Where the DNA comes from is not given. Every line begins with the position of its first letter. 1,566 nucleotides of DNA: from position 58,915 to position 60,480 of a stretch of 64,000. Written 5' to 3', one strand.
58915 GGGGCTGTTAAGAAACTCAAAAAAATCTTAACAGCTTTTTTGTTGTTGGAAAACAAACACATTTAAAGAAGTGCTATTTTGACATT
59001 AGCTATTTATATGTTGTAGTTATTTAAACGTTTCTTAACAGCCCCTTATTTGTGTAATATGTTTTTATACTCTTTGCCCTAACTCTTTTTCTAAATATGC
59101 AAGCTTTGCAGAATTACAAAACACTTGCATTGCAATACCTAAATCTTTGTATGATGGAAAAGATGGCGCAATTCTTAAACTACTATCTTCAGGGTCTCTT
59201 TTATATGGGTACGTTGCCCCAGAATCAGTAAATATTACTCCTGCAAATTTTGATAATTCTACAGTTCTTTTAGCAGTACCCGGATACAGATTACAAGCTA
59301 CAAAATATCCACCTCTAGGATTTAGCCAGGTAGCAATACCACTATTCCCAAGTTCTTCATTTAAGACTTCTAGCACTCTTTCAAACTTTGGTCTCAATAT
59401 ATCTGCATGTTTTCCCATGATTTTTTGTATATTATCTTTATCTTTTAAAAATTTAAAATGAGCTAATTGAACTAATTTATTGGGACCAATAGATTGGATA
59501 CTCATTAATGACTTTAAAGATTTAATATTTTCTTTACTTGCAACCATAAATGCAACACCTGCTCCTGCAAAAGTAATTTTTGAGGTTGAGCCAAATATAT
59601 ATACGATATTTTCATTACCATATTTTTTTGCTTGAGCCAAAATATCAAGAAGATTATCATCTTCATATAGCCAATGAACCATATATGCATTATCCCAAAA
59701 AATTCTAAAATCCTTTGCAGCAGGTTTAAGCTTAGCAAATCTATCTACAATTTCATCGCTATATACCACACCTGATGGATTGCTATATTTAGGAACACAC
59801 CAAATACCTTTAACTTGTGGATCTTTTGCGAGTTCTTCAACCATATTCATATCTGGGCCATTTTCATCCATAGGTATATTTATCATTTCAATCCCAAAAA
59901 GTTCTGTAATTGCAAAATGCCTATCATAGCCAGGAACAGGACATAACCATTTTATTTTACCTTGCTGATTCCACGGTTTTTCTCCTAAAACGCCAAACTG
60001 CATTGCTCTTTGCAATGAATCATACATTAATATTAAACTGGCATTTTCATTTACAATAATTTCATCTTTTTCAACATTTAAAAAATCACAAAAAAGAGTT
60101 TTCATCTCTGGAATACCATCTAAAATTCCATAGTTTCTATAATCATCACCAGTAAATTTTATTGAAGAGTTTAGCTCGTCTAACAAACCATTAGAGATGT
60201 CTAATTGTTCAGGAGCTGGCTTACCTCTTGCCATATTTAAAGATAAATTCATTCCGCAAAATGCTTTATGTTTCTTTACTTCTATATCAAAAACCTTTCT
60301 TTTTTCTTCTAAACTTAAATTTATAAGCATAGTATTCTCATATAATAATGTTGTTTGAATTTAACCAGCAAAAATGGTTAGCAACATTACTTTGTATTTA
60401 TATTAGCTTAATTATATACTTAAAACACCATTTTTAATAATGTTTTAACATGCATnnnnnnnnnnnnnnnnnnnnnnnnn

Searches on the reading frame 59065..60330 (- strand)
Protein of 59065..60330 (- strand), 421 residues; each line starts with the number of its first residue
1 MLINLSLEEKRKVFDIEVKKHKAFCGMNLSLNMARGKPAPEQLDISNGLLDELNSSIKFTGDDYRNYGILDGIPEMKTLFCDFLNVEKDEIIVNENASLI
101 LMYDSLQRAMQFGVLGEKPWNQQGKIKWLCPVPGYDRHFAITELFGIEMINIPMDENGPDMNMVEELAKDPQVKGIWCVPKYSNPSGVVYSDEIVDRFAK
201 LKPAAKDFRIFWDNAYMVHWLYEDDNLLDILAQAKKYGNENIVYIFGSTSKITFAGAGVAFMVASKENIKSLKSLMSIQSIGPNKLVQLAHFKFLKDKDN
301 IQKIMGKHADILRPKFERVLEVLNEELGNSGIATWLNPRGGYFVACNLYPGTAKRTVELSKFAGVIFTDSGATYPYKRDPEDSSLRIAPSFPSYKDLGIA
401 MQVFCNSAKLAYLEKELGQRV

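Call 81: find_encoding_contigs(protein=window:59065-60330:-, flank=10000, max_places=1)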
Protein window:59065-60330:- (421 aa): 23 contigs read that carry it; 1 place shown.
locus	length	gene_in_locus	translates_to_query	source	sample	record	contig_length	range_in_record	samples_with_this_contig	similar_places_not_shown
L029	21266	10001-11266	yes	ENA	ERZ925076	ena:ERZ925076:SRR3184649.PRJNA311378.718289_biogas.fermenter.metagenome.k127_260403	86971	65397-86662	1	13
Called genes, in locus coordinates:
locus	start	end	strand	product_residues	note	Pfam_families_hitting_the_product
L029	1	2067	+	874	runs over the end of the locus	PF00133:tRNA-synt_1, PF09334:tRNA-synt_1g, PF13603:tRNA-synt_1_2, PF09334:tRNA-synt_1g, PF08264:Anticodon_1, PF10458:Val_tRNA-synt_C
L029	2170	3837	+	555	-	PF02065:Melibiase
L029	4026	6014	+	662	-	PF02518:HATPase_c, PF00204:DNA_gyraseB, PF01751:Toprim, PF00986:DNA_gyraseB_C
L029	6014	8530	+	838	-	PF00521:DNA_topoisoIV, PF03989:DNA_gyraseA_C (weak)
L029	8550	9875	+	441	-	PF00009:GTP_EFTU (weak), PF01926:MMR_HSR1, PF02421:FeoB_N, PF00009:GTP_EFTU, PF01926:MMR_HSR1, PF02421:FeoB_N, PF04548:AIG1 (weak), PF14714:KH_dom-like, +3 more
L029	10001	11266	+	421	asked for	PF12897:Asp_aminotransf, PF00155:Aminotran_1_2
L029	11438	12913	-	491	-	PF00478:IMPDH, PF03060:NMO (faint), PF00571:CBS, PF01070:FMN_dh (weak)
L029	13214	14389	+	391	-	PF01996:F420_ligase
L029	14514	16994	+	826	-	PF00933:Glyco_hydro_3, PF01915:Glyco_hydro_3_C, PF14310:Fn3-like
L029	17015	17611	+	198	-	PF01725:Ham1p_like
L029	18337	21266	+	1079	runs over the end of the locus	?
